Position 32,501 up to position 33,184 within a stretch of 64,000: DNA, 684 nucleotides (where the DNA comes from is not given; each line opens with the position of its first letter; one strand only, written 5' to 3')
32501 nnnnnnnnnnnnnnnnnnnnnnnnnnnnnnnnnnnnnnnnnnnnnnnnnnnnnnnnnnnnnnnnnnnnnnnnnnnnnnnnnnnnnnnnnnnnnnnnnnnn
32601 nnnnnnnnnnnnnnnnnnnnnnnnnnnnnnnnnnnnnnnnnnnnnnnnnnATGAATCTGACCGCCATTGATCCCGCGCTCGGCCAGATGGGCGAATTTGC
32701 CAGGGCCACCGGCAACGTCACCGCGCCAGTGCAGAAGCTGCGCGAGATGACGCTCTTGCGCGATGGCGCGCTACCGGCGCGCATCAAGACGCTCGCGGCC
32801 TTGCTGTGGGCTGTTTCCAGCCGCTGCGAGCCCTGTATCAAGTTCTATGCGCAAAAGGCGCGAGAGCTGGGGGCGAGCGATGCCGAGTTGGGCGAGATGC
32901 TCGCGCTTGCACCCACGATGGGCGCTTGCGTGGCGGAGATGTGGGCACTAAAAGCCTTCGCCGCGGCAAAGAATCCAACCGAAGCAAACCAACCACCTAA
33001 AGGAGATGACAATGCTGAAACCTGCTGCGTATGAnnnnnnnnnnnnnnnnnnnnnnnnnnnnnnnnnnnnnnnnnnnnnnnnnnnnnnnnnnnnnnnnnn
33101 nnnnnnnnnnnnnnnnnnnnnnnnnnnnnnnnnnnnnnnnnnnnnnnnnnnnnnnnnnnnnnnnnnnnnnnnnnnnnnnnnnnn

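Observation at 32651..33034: AhpD/CMD-fold protein with CEPC and a terminal Cys-Cys embedded in the mer operon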

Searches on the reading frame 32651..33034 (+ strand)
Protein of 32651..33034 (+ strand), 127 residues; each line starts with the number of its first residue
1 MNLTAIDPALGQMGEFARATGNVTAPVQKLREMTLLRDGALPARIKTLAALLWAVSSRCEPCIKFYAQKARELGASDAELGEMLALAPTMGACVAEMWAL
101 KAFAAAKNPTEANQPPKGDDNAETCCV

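Call 4: search_protein_families(library=pfam, proteins=[window:32651-33034:+], max_evalue=0.01)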
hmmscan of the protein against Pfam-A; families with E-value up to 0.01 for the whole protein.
window:32651-33034:+ (127 aa): 1 family
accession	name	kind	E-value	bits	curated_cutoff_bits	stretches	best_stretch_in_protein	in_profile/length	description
PF02627.25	CMD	-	4.2e-11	43.1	23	1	30-104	10-83/84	Carboxymuconolactone decarboxylase family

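Call 5: search_protein_families(library=ncbifam, proteins=[window:32651-33034:+], max_evalue=0.01)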
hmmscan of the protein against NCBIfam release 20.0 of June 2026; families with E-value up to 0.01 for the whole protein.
window:32651-33034:+ (127 aa): 5 families
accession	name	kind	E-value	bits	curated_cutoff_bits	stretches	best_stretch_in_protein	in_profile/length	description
NF041537.1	ArsM_AhpD_UU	exception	9.4e-12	44.4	510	1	23-97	261-337/345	arsenite methyltransferase/AhpD domain selenoprotein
NF045649.1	2X_seleno_MduS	exception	3.5e-08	32.8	380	1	22-125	230-336/338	methyltransferase domain-containing selenoprotein MduS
TIGR00778.1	ahpD_dom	domain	2.2e-06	27.1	27.8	1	39-86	1-48/51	alkylhydroperoxidase AhpD family core domain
TIGR04169.1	perox_w_seleSAM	hypoth_equivalog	4.1e-06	26.8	120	1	34-94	32-92/109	arsenosugar biosynthesis-associated peroxidase-like protein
NF041047.1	GSU3128_fam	equivalog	0.0011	19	110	1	41-86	17-62/84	GSU3128 family (seleno)protein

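Call 6: find_homologous_proteins(query=window:32651-33031:+, max_evalue=0.001)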
Query window:32651-33031:+ (127 aa): 145 proteins with E <= 0.001 among 178 candidates; the best 120 are listed.
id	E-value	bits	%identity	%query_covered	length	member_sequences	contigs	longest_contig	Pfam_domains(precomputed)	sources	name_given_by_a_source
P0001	2.9e-77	274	100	100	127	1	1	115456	PF02627.26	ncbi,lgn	ncbi:MAG: carboxymuconolactone decarboxylase family protein [Nevskiales bacterium]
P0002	1.4e-61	224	81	99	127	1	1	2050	PF02627.26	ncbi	ncbi:MAG: carboxymuconolactone decarboxylase family protein [Nevskiales bacterium]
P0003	1.3e-48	182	72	99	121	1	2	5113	PF02627.26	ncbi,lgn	-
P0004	1.6e-47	178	69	99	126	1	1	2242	PF02627.26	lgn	-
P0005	4.7e-45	171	70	89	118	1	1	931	PF02627.26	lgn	-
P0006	3.8e-43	164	75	81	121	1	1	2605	PF02627.26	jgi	jgi:AhpD family alkylhydroperoxidase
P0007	6.1e-43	164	65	99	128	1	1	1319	PF02627.26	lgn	-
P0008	1.2e-41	160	60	99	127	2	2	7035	PF02627.26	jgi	-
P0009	5.0e-39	151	55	99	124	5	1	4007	PF02627.26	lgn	-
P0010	8.1e-39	150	56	99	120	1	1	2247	PF02627.26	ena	-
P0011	3.8e-38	148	54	99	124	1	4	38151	PF02627.26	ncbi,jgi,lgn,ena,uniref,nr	ncbi:MAG: carboxymuconolactone decarboxylase family protein [Curvibacter lanceolatus]|jgi:AhpD famil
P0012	5.8e-38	148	56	99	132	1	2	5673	PF02627.26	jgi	-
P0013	8.5e-38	147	54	99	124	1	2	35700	PF02627.26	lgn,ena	-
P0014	9.6e-38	147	54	98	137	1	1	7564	PF02627.26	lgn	-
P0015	1.0e-37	147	54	99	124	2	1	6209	PF02627.26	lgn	-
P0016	1.5e-37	146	56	99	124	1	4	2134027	PF02627.26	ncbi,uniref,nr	ncbi:carboxymuconolactone decarboxylase family protein (plasmid) [Ralstonia solanacearum]|uniref:Car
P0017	2.1e-37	146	55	99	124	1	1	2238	PF02627.26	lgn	-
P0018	3.2e-37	145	60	88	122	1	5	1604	PF02627.26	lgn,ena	-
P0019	5.5e-37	144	64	77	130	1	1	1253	PF02627.26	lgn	-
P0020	5.7e-37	144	56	91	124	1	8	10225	PF02627.26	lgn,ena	-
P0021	8.5e-37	144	58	89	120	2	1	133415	PF02627.26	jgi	jgi:AhpD family alkylhydroperoxidase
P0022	1.2e-36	143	55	99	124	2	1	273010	PF02627.26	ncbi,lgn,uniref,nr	ncbi:carboxymuconolactone decarboxylase family protein [Crenobacter cavernae]|uniref:Carboxymuconola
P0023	1.7e-36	143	56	98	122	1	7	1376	PF02627.26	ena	-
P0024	2.1e-36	143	56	99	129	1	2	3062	PF02627.26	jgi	jgi:AhpD family alkylhydroperoxidase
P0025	4.6e-36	141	57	99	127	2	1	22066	PF02627.26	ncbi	-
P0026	4.6e-36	141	61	84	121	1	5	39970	PF02627.26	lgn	-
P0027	5.5e-36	141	60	85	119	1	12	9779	PF02627.26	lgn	-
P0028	6.0e-36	141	59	85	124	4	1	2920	PF02627.26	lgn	-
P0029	9.9e-36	140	55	99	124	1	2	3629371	PF02627.26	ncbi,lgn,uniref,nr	ncbi:carboxymuconolactone decarboxylase family protein [Vogesella fluminis]|uniref:Carboxymuconolact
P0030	1.2e-35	140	54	100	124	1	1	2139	PF02627.26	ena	-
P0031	1.3e-35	140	61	86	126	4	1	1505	PF02627.26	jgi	jgi:AhpD family alkylhydroperoxidase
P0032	1.6e-35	140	63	77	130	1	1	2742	PF02627.26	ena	-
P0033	2.1e-35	139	59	85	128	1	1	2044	PF02627.26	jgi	jgi:AhpD family alkylhydroperoxidase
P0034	2.6e-35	139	61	87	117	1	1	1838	PF02627.26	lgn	-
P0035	2.7e-35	139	60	85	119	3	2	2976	PF02627.26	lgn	-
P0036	3.2e-35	139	54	99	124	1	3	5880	PF02627.26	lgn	-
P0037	3.5e-35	139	52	98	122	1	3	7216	PF02627.26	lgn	-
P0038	3.8e-35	139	59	87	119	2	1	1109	PF02627.26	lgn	-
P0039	3.8e-35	139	58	91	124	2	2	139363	PF02627.26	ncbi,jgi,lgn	-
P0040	3.9e-35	139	59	84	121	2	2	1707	PF02627.26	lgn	-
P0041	5.3e-35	138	59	84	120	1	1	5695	PF02627.26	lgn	-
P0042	6.1e-35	138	54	92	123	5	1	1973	PF02627.26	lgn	-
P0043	6.9e-35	138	56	92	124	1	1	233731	PF02627.26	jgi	jgi:AhpD family alkylhydroperoxidase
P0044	1.2e-34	137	52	99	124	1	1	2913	PF02627.26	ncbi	-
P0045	1.4e-34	137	56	87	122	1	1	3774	PF02627.26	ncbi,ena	-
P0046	1.6e-34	137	58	89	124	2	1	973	PF02627.26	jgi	jgi:AhpD family alkylhydroperoxidase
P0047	1.7e-34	136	50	98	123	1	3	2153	PF02627.26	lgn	-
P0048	1.8e-34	136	53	99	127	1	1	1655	PF02627.26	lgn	-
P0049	1.9e-34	136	53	99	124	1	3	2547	PF02627.26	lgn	-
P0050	2.0e-34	136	56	92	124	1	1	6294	PF02627.26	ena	-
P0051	2.0e-34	136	55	88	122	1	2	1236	PF02627.26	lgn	-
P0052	2.8e-34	136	60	77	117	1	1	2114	PF02627.26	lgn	-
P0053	4.1e-34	135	52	100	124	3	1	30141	PF02627.26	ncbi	-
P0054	4.4e-34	135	50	98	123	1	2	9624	PF02627.26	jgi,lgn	-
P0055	4.8e-34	135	55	91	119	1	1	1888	PF02627.26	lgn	-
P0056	4.8e-34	135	59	84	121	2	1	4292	PF02627.26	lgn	-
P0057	5.0e-34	135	59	80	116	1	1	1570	PF02627.26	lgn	-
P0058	5.8e-34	135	52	95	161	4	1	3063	PF02627.26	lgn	-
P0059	6.2e-34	135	54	98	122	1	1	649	PF02627.26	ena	-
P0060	6.4e-34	135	57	87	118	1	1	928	PF02627.26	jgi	-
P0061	7.6e-34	134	49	98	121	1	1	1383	PF02627.26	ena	-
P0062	7.9e-34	134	56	92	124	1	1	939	PF02627.26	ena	-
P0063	8.7e-34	134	53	99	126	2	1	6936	PF02627.26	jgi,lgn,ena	-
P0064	9.1e-34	134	57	85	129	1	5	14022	PF02627.26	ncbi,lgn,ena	-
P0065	9.8e-34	134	51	98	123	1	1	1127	PF02627.26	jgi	jgi:AhpD family alkylhydroperoxidase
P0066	1.1e-33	134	57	86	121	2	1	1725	PF02627.26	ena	-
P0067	1.2e-33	134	55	84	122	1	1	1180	PF02627.26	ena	-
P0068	1.4e-33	133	52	99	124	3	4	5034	PF02627.26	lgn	-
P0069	1.4e-33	133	59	87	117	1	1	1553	PF02627.26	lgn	-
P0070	1.6e-33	133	55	88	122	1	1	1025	PF02627.26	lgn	-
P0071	1.7e-33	133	61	83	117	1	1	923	PF02627.26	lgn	-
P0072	2.3e-33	133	58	84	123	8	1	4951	PF02627.26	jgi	jgi:AhpD family alkylhydroperoxidase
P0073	2.4e-33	133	56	98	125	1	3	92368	PF02627.26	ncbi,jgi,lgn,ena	-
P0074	2.7e-33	133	57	84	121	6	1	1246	PF02627.26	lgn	-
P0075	2.7e-33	133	58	85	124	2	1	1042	PF02627.26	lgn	-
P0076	2.7e-33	133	55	92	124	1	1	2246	PF02627.26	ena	-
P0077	4.5e-33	132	50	98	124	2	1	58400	PF02627.26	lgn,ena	-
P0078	4.5e-33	132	55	99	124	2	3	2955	PF02627.26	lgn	-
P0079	4.9e-33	132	59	88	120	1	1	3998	PF02627.26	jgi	jgi:AhpD family alkylhydroperoxidase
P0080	5.2e-33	132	53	98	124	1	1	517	PF02627.26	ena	-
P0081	5.3e-33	132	54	99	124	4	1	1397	PF02627.26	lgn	-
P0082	5.4e-33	132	54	98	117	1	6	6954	PF02627.26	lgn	-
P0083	7.6e-33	131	56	88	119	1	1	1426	PF02627.26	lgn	-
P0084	8.3e-33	131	50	98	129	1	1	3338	PF02627.26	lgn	-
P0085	9.8e-33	131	54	90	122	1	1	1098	PF02627.26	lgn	-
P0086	1.2e-32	130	50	99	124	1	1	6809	PF02627.26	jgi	jgi:AhpD family alkylhydroperoxidase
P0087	1.8e-32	130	54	89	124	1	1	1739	PF02627.26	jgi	jgi:AhpD family alkylhydroperoxidase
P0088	1.8e-32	130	59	89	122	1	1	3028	PF02627.26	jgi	jgi:AhpD family alkylhydroperoxidase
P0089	1.9e-32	130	54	89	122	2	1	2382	PF02627.26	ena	-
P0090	1.9e-32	130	52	89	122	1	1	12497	PF02627.26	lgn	-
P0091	2.1e-32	130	52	88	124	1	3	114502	PF02627.26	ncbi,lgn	ncbi:TPA: carboxymuconolactone decarboxylase family protein [Legionella pneumophila]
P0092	2.2e-32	130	56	84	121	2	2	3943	PF02627.26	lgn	-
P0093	2.4e-32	130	55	84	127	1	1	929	PF02627.26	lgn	-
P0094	2.5e-32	129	55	90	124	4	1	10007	PF02627.26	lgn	-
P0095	2.8e-32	129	55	87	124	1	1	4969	PF02627.26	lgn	-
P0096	5.3e-32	128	52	99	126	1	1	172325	PF02627.26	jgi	jgi:AhpD family alkylhydroperoxidase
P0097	9.6e-32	128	54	98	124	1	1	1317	PF02627.26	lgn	-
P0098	1.0e-31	128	50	99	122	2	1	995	PF02627.26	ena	-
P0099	1.1e-31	127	51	99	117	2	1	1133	PF02627.26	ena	-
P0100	1.2e-31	127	47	99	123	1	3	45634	PF02627.26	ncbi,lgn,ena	-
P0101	1.7e-31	127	54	85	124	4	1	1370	PF02627.26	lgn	-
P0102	2.2e-31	126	51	86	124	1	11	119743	PF02627.26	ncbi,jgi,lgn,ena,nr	ncbi:MAG: hypothetical protein COV52_01640 [Gammaproteobacteria bacterium CG11_big_fil_rev_8_21_14_0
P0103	2.4e-31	126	48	99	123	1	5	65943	PF02627.26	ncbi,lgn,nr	ncbi:MAG: carboxymuconolactone decarboxylase family protein [Deltaproteobacteria bacterium]|nr:carbo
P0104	2.5e-31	126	48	99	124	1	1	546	PF02627.26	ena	-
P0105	2.8e-31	126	55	87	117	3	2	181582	PF02627.26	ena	-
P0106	2.9e-31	126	48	98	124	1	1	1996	PF02627.26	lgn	-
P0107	3.8e-31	126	60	83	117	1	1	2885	PF02627.26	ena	-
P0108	3.8e-31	126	44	99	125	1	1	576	PF02627.26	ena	-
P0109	4.0e-31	126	49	100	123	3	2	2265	PF02627.26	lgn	-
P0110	8.5e-31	125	53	89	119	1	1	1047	PF02627.26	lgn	-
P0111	8.5e-31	125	50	100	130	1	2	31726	PF02627.26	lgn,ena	-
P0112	9.1e-31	124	53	80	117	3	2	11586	PF02627.26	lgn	-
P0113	1.0e-30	124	59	83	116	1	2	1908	PF02627.26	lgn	-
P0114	1.1e-30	124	55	85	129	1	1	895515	PF02627.26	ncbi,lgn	ncbi:MAG: carboxymuconolactone decarboxylase family protein [Bacteriovoracia bacterium]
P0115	1.2e-30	124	50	98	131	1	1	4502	PF02627.26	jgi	jgi:AhpD family alkylhydroperoxidase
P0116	1.2e-30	124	48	99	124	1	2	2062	PF02627.26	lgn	-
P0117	2.7e-30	123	57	73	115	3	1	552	PF02627.26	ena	-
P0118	4.4e-30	122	47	99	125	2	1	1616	PF02627.26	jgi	jgi:AhpD family alkylhydroperoxidase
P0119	4.9e-30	122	48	99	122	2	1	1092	PF02627.26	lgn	-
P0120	6.2e-30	122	48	98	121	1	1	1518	PF02627.26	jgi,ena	-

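Call 10: search_dna_similar(query=window:32651-33031:+, collection=plasmids, mode=protein, max_rows=40)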
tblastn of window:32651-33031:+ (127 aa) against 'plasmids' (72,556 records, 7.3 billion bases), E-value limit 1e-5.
Records with a match: 410; places in all: 412; records where one place covers at least 80% of the query: 16.
Best place of each record, by identity: <60% 410.
By first word of the organism name: Klebsiella 203; Escherichia 84; Enterobacter 48; Citrobacter 10; Cupriavidus 6; Sinorhizobium 6; Acinetobacter 6; Providencia 6; Raoultella 5; Ralstonia 4; and 22 more.
By predicted mobility (MOB-suite, as given by PLSDB): conjugative 236; non-mobilizable 123; mobilizable 51.
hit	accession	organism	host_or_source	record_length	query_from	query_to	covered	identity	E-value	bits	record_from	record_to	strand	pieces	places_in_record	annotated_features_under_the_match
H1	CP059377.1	Ralstonia solanacearum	cell clture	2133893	1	126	99%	56.3%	3e-39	145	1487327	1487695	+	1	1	carboxymuconolactone decarboxylase family protein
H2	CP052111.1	Ralstonia solanacearum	tomato,cell culture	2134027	1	126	99%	56.3%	3e-39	145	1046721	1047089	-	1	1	carboxymuconolactone decarboxylase family protein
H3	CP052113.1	Ralstonia solanacearum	tomato,cell culture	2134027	1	126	99%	56.3%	3e-39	145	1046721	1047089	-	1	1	carboxymuconolactone decarboxylase family protein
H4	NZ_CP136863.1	Methylocapsa polymorpha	Shagnum peat sample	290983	1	126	99%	53.2%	2e-36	137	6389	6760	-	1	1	carboxymuconolactone decarboxylase family protein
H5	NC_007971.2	Cupriavidus metallidurans CH34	-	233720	1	126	99%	52.4%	1e-38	144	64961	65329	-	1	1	carboxymuconolactone decarboxylase family protein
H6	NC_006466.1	Cupriavidus metallidurans CH34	-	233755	1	126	99%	52.4%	1e-38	144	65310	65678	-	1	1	carboxymuconolactone decarboxylase family protein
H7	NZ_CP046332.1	Cupriavidus metallidurans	sedimentation pond in a zinc factory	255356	1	126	99%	52.4%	1e-38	144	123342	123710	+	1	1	carboxymuconolactone decarboxylase family protein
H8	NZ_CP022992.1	Paraburkholderia aromaticivorans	-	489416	1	97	76%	57.7%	6e-31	122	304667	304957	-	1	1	none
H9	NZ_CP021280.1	Legionella pneumophila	protozoa,bulk water sample from a shower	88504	2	100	78%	47.5%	8e-27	110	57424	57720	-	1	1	carboxymuconolactone decarboxylase family protein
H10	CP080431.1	Sphingomonas sp. DS-9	-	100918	3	107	83%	40.5%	2e-6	52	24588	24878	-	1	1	record has no annotation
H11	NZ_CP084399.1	Sphingobium sp. CFD-1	cell culture,soil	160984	3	107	83%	40.5%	2e-6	52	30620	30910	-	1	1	carboxymuconolactone decarboxylase family protein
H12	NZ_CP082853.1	Legionella anisa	-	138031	26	107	65%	50.0%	2e-19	89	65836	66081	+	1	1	carboxymuconolactone decarboxylase family protein | hypothetical protein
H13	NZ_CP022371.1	Bosea sp. AS-1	-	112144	6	105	79%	37.3%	6e-7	54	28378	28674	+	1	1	carboxymuconolactone decarboxylase family protein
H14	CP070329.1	Klebsiella pneumoniae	Stanley WWTPs_7 WWTPs influent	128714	10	118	86%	33.6%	5e-6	51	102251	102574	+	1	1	none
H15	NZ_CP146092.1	Ralstonia sp. RRA.1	-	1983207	59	126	54%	52.9%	3e-15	77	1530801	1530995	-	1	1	none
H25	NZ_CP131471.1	Acinetobacter junii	single cell,mining soil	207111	7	111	83%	31.4%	2e-7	55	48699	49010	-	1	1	carboxymuconolactone decarboxylase family protein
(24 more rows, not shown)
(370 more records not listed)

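Call 11: find_related_loci(query=window:32651-33031:+, collection=genome_contigs, flank=6000)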
Query window:32651-33031:+ (127 aa) in genome_contigs; peptide patterns used: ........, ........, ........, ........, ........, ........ (x = any residue, [..] = any of these).
124 stretches matched a pattern; 26 encode a relative of the query (tblastn E <= 1e-3); 26 distinct loci.
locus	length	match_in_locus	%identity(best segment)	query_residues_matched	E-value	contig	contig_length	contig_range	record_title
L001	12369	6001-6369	56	1-126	1e-43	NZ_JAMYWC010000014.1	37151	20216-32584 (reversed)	Ralstonia chuxiongensis strain 21YRMH01-3 Scaffold14, whole genome shotgun sequence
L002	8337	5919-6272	51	1-127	2e-43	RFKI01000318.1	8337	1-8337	MAG: Bdellovibrio sp. isolate J124 k99_1645682, whole genome shotgun sequence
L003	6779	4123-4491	55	1-126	5e-43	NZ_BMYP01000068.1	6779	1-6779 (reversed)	Vogesella fluminis strain KCTC 23713 sequence068, whole genome shotgun sequence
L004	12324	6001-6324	59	1-108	3e-42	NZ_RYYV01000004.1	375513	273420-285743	Dyella choica strain 4 M-K27 scaffold4, whole genome shotgun sequence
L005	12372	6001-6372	53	1-126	7e-41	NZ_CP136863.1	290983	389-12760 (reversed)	Methylocapsa polymorpha strain RX1 plasmid pRX1, complete sequence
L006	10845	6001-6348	55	1-116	1e-40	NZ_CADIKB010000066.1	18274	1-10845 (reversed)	Paraburkholderia phenoliruptrix strain LMG 22037 isolate LMG 22037, whole genome shotgun sequence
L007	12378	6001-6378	53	1-126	1e-40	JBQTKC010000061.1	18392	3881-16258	MAG: Beijerinckiaceae bacterium isolate SAR110 c_000000306192, whole genome shotgun sequence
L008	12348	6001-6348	55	1-116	1e-40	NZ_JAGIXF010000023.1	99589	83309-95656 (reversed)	Burkholderia sp. WTPI3 23, whole genome shotgun sequence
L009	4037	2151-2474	60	1-108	1e-40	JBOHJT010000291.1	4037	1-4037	MAG: Methylocella sp. isolate SE1504_metabat2.bin.19_sub NODE_6753_length_4037_cov_1.822762, whole genome shotgun sequen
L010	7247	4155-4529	51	1-125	9e-41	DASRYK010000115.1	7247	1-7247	MAG TPA_asm: Methylocella sp. isolate SMAG_U13305 k141_556753, whole genome shotgun sequence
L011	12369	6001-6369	50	1-126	2e-40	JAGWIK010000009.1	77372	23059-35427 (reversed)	MAG: Alphaproteobacteria bacterium isolate REEB112 contig-150_252, whole genome shotgun sequence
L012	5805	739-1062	59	1-108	2e-40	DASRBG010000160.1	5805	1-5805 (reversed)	MAG TPA_asm: Gemmataceae bacterium isolate SMAG_U9921 k141_59260, whole genome shotgun sequence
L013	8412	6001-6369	54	3-126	3e-40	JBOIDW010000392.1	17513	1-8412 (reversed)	MAG: Gammaproteobacteria bacterium isolate H1-B1_metabat2.bin.5 k127_2415061, whole genome shotgun sequence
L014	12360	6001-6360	56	2-126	4e-40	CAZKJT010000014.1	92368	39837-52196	MAG TPA_asm: uncultured Planctomycetales bacterium isolate binchicken_co179_117 genome assembly, contig: NODE_992_length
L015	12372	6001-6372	52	1-126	1e-39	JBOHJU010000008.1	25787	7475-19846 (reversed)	MAG: Methylocella sp. isolate SE1504_metabat2.bin.11 NODE_127_length_25787_cov_1.670031, whole genome shotgun sequence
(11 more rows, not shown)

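Call 12: get_annotated_region(hit=H5, flank=6000)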
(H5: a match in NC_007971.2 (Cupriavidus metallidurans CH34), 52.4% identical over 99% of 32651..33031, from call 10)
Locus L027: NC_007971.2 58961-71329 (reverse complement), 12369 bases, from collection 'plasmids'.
description: Cupriavidus metallidurans CH34 plasmid pMOL30, complete sequence
organism: Cupriavidus metallidurans CH34 (NCBI taxid 266264)
taxonomy: Bacteria; Pseudomonadota; Betaproteobacteria; Burkholderiales; Burkholderiaceae; Cupriavidus; Cupriavidus metallidurans; Cupriavidus metallidurans CH34
host: -; source: -; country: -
typing (MOB-suite, as given by PLSDB): conjugative; replicon rep_cluster_332; relaxase MOBP,MOBP; mating-pair formation MPF_F
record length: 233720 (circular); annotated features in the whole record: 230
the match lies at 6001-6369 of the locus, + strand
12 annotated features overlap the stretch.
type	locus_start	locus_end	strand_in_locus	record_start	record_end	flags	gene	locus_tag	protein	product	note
CDS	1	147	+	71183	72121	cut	-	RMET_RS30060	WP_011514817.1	DNA-binding protein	-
CDS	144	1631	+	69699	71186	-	-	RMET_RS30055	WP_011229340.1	tyrosine-type recombinase/integrase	GO:0015074 - DNA integration [Evidence IEA]; GO:0006310 - DNA recombination [Evidence IEA]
CDS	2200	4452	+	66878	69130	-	-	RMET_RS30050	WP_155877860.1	c-type cytochrome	-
CDS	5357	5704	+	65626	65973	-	-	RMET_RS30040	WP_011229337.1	mercuric transporter MerT family protein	-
CDS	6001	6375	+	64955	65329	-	-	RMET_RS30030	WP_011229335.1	carboxymuconolactone decarboxylase family protein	-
CDS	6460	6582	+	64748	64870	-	-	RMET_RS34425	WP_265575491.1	hypothetical protein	-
CDS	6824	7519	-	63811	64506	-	-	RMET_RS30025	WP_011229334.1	FCD domain-containing protein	-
CDS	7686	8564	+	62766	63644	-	-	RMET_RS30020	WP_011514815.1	fumarylacetoacetate hydrolase family protein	-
CDS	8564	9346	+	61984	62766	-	-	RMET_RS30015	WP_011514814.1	alpha/beta fold hydrolase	-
CDS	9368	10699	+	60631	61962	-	-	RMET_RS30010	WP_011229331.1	amidohydrolase family protein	-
CDS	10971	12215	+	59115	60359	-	-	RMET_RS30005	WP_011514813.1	MBL fold metallo-hydrolase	-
CDS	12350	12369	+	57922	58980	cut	-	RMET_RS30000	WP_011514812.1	porin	-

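Call 13: get_annotated_region(hit=H1, flank=6000)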
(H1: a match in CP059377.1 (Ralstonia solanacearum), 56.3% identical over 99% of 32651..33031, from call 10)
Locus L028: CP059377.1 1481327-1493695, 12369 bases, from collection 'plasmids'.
description: Ralstonia solanacearum strain FJAT15244-F8 plasmid plas1, complete sequence
organism: Ralstonia solanacearum (NCBI taxid 305)
taxonomy: Bacteria; Pseudomonadota; Betaproteobacteria; Burkholderiales; Burkholderiaceae; Ralstonia; Ralstonia solanacearum
host: -; source: cell clture; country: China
typing (MOB-suite, as given by PLSDB): mobilizable; relaxase MOBP
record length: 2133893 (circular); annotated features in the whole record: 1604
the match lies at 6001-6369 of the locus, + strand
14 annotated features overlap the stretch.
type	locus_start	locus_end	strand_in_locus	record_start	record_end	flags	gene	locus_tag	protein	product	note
CDS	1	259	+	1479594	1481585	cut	-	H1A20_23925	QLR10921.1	EAL domain-containing protein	-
CDS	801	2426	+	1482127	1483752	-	mqo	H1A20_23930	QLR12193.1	malate dehydrogenase (quinone)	-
CDS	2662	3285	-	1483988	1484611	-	-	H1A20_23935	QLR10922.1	TetR/AcrR family transcriptional regulator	-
CDS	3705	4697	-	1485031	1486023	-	-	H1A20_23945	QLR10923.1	DNA-binding protein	-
CDS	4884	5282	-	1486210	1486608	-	merR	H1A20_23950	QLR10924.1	Hg(II)-responsive transcriptional regulator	-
CDS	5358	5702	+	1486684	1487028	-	-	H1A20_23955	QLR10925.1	mercury transporter MerT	-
CDS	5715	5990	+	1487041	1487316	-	merP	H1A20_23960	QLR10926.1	mercury resistance system periplasmic binding protein MerP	-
CDS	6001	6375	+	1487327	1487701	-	-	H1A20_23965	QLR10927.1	carboxymuconolactone decarboxylase family protein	-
CDS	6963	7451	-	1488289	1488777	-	-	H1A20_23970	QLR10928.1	DUF411 domain-containing protein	-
CDS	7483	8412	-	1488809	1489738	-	copD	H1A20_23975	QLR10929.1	copper homeostasis membrane protein CopD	-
CDS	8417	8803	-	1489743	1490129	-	copC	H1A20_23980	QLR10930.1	copper homeostasis periplasmic binding protein CopC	-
CDS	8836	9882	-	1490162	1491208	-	-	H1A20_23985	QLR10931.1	copper resistance protein B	-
CDS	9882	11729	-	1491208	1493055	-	-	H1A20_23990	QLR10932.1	copper resistance system multicopper oxidase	-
CDS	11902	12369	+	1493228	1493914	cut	-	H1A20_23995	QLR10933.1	heavy metal response regulator transcription factor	-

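Call 14: get_annotated_region(hit=H4, flank=6000)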
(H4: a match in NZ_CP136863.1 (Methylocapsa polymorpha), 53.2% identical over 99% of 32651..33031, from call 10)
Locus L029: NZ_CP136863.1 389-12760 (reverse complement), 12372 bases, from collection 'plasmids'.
description: Methylocapsa polymorpha strain RX1 plasmid pRX1, complete sequence
organism: Methylocapsa polymorpha (NCBI taxid 3080828)
taxonomy: Bacteria; Pseudomonadota; Alphaproteobacteria; Hyphomicrobiales; Beijerinckiaceae; Methylocapsa; Methylocapsa polymorpha
host: -; source: Shagnum peat sample; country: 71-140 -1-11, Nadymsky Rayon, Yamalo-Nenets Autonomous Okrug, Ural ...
typing (MOB-suite, as given by PLSDB): non-mobilizable
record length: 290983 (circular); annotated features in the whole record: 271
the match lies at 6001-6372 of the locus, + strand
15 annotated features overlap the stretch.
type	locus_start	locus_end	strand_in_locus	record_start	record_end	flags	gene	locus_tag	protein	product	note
CDS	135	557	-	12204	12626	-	-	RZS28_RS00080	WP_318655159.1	hypothetical protein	-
CDS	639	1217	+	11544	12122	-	-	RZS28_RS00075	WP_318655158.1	hypothetical protein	-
CDS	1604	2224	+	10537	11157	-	-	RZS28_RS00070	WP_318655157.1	BPSL0067 family protein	-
CDS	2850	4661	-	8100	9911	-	arsA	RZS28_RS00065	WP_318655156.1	arsenical pump-driving ATPase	GO:0071722 - detoxification of arsenic-containing substance [Evidence IEA]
CDS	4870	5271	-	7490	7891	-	-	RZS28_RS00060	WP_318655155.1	MerR family transcriptional regulator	-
CDS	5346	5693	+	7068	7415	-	-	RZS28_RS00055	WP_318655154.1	mercuric transporter MerT family protein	-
CDS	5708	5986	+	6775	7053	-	merP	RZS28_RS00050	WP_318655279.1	mercury resistance system periplasmic binding protein MerP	-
CDS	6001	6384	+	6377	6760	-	-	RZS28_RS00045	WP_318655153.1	carboxymuconolactone decarboxylase family protein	-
CDS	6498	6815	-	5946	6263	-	-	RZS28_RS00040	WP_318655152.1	hypothetical protein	-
CDS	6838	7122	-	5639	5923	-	-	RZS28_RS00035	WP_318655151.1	hypothetical protein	-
CDS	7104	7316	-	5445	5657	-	-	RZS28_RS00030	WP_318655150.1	hypothetical protein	-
CDS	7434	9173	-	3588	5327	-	-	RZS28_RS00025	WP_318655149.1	ParB/RepB/Spo0J family partition protein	GO:0007059 - chromosome segregation [Evidence IEA]; GO:0000910 - cytokinesis [Evidence IEA]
CDS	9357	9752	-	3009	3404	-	-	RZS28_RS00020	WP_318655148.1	helix-turn-helix domain-containing protein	GO:0006270 - DNA replication initiation [Evidence IEA]; GO:0006275 - regulation of DNA replication [Evidence IEA]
CDS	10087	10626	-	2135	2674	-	-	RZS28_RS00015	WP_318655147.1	hypothetical protein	-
CDS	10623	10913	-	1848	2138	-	-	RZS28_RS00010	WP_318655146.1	hypothetical protein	-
